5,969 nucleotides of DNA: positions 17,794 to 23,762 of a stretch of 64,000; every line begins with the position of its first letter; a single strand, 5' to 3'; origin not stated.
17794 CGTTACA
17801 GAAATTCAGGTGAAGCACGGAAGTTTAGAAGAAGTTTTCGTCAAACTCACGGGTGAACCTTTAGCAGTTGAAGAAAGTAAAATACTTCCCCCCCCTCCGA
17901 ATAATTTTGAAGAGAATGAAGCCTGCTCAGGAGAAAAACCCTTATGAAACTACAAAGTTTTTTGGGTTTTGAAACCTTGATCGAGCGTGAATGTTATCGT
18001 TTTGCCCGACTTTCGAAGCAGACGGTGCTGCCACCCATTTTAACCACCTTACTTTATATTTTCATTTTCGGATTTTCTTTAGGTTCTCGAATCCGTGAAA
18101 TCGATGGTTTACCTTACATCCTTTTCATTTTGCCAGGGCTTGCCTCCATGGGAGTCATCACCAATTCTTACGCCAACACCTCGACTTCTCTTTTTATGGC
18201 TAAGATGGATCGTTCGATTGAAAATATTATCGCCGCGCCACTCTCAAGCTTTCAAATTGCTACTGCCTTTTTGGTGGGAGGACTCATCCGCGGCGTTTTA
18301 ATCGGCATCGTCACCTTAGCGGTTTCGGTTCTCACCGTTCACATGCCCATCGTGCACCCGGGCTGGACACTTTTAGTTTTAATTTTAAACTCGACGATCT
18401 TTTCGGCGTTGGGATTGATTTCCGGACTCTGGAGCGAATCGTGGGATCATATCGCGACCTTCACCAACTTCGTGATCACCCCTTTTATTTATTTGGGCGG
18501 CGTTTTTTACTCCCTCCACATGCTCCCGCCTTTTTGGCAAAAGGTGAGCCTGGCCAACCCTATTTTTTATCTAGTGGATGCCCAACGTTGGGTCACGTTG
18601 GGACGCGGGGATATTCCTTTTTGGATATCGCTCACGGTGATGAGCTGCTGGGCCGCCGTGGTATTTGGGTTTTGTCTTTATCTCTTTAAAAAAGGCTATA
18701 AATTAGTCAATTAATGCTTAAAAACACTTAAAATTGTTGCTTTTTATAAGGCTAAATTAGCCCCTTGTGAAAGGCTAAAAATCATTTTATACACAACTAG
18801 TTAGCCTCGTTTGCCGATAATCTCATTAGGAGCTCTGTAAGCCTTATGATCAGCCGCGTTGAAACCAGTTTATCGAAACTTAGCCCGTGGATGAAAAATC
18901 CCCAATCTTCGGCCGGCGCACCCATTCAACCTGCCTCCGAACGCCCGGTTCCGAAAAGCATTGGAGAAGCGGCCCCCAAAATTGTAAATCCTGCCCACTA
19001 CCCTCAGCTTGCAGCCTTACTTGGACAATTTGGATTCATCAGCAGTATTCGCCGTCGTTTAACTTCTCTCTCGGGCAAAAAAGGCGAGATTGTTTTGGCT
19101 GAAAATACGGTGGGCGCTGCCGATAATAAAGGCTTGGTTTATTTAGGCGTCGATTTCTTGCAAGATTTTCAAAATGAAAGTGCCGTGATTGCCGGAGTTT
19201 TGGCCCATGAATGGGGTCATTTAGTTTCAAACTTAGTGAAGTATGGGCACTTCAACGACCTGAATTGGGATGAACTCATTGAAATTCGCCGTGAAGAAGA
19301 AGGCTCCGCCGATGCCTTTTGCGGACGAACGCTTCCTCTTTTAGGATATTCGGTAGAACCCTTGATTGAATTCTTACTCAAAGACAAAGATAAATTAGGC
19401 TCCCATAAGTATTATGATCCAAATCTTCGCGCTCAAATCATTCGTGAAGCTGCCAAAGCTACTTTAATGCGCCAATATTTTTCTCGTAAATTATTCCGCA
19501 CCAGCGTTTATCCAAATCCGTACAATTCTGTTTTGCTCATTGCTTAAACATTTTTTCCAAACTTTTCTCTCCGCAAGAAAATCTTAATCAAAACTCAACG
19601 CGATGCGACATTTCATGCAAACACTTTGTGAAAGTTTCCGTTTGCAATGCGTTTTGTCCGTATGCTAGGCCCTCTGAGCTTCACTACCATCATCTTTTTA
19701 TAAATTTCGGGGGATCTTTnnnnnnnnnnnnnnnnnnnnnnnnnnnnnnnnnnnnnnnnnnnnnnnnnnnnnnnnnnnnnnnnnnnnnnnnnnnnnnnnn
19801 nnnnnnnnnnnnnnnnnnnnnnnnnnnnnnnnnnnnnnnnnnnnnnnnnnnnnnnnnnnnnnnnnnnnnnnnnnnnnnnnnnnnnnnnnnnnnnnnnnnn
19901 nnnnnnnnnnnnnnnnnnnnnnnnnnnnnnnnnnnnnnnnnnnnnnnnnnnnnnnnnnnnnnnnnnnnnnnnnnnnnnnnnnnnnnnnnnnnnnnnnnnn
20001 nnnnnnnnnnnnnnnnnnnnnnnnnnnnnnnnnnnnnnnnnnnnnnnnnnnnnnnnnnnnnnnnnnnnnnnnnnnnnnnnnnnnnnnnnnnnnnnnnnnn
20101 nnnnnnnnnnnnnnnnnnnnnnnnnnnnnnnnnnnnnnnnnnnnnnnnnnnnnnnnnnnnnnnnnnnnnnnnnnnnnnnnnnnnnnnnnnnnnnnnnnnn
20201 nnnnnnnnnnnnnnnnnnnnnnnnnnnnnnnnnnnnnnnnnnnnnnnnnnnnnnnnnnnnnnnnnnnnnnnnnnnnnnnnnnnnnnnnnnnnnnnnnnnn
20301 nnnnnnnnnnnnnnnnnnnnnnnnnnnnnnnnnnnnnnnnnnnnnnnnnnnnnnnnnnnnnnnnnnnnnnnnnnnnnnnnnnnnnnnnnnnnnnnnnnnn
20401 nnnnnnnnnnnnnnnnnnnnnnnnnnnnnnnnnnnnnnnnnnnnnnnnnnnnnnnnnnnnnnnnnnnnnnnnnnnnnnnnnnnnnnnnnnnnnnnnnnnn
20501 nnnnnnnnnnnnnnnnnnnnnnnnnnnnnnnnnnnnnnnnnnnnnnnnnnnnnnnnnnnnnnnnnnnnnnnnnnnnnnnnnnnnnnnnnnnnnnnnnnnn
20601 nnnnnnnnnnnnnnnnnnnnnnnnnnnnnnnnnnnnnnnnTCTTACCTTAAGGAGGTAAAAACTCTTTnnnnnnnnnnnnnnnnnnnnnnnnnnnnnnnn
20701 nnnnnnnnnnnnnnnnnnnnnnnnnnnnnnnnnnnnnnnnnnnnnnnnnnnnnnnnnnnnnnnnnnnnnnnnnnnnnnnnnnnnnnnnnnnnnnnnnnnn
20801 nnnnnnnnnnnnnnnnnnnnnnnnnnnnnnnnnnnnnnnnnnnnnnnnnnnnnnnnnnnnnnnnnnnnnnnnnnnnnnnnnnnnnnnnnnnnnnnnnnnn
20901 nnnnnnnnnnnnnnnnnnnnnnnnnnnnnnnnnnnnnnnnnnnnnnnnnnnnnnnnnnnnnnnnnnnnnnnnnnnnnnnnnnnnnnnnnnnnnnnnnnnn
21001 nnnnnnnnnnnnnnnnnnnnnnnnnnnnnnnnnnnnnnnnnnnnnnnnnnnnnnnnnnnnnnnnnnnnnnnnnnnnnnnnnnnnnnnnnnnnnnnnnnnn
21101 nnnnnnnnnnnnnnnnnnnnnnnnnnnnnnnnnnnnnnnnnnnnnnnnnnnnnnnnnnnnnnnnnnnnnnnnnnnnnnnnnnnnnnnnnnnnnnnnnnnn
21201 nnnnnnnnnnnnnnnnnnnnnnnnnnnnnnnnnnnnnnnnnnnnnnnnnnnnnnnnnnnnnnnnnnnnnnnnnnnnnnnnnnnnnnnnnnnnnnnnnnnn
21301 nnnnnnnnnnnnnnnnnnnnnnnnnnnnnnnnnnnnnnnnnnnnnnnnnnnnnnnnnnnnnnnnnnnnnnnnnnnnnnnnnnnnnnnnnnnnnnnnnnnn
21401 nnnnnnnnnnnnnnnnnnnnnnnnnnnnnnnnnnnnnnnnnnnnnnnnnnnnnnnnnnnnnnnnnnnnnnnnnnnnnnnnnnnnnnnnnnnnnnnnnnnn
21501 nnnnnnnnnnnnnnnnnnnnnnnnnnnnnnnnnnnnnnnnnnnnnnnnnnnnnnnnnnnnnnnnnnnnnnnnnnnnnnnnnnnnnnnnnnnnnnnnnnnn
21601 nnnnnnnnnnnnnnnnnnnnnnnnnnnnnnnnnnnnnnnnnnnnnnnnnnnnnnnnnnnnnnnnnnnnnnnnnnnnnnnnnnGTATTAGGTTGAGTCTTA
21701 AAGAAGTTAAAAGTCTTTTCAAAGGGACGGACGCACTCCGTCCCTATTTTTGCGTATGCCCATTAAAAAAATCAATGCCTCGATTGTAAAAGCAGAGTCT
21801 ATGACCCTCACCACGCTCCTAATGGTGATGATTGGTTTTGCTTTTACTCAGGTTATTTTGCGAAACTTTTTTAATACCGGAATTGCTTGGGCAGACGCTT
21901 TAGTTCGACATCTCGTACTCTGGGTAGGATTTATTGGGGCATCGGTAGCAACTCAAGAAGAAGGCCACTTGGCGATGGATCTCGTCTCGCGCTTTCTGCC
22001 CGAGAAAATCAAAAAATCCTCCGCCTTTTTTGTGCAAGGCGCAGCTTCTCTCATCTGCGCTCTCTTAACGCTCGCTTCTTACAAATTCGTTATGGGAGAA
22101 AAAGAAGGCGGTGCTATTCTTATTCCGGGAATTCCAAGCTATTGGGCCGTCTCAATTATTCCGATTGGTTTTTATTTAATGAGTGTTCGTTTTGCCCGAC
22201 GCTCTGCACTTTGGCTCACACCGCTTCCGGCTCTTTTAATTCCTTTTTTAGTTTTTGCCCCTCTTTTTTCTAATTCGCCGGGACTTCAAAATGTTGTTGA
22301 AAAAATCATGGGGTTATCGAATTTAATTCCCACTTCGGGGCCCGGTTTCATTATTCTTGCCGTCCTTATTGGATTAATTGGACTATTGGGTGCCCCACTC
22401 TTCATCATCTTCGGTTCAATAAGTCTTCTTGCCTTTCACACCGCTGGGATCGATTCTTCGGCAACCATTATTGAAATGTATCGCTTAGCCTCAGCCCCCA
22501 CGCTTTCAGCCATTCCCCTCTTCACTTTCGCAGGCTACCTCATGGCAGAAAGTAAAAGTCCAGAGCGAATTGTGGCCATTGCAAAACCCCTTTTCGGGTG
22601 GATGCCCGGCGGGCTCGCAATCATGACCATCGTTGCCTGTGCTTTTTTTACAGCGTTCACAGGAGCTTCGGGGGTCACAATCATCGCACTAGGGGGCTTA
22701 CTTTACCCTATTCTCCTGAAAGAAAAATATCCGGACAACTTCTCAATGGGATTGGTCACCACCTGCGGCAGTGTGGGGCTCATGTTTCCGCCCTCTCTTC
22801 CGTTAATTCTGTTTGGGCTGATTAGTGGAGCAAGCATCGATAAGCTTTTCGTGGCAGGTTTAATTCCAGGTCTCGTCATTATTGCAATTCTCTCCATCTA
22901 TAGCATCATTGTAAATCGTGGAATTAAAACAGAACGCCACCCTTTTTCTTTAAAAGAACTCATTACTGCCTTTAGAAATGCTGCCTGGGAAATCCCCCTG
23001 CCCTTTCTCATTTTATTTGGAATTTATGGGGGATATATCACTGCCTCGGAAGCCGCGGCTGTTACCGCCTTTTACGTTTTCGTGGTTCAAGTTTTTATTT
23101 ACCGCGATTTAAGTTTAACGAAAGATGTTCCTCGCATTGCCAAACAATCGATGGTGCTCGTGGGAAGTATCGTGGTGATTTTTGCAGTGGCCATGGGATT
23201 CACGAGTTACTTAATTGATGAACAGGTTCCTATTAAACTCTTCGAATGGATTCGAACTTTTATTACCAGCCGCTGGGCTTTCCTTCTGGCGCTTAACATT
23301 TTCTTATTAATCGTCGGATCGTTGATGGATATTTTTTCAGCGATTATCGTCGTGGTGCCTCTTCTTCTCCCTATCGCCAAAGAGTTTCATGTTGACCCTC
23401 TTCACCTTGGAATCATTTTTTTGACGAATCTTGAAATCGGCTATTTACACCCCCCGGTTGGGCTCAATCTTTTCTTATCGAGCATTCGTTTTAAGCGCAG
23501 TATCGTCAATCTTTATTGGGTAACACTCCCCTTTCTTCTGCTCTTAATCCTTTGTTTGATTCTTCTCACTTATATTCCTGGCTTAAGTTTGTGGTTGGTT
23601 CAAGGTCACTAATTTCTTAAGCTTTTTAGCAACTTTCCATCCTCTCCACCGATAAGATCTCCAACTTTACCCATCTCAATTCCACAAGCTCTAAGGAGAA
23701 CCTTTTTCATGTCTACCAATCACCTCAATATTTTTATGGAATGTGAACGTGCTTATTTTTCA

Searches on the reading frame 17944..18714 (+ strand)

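Call 31: search_protein_families(library=ncbifam, proteins=[window:17944-18714:+], max_evalue=0.001)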
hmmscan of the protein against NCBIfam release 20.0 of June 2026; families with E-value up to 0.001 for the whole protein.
window:17944-18714:+ (256 aa): 5 families
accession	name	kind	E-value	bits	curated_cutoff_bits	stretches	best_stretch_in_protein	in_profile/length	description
NF011648.0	PRK15066.1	subfamily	2.2e-77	260.1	225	1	4-254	5-255/257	ABC transporter permease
TIGR01247.1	drrB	subfamily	6.9e-20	71.7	223.05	1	15-246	1-234/236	daunorubicin resistance ABC transporter membrane protein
TIGR01291.1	nodJ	subfamily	1.4e-13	51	206.65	1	14-243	12-242/253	ABC-2 type transporter, NodJ family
TIGR03861.1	phenyl_ABC_PedC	subfamily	4.9e-09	36.2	241.35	1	8-213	3-216/253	alcohol ABC transporter, permease protein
TIGR03062.1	pip_yhgE_Cterm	subfamily_domain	7.7e-05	22.4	102.2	1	101-248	58-203/208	YhgE/Pip family protein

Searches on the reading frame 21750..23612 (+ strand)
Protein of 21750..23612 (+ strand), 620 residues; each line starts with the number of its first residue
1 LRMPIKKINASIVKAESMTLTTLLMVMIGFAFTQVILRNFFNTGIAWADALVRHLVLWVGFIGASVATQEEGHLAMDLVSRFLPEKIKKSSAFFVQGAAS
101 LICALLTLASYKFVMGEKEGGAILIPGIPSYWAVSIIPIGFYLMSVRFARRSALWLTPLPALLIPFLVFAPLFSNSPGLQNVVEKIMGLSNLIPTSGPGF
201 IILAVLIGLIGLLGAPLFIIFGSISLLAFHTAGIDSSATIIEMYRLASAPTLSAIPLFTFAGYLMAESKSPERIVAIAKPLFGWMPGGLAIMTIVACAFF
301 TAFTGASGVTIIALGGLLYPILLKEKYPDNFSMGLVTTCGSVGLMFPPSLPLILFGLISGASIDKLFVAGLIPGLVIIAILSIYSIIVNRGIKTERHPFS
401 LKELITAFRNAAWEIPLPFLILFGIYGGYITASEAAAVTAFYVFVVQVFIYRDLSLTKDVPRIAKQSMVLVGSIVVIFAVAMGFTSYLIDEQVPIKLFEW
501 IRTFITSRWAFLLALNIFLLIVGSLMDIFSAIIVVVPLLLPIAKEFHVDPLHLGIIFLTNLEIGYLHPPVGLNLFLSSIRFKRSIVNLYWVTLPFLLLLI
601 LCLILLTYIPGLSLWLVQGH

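Call 31: search_protein_families(library=ncbifam, proteins=[window:21750-23612:+], max_evalue=0.001)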
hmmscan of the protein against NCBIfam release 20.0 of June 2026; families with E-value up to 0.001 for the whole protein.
window:21750-23612:+ (620 aa): 3 families
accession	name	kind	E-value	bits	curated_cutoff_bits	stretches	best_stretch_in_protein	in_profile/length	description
TIGR00786.1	dctM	subfamily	1.3e-103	346.9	268.45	1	214-616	1-404/405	TRAP transporter large permease subunit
NF011634.1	PRK15060.1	equivalog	5.3e-48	164.1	800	1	203-612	7-416/425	2,3-diketo-L-gulonate TRAP transporter large permease YiaN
NF007374.1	PRK09877.1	equivalog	9.5e-08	32.5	260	1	20-111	9-100/157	2,3-diketo-L-gulonate TRAP transporter small permease YiaM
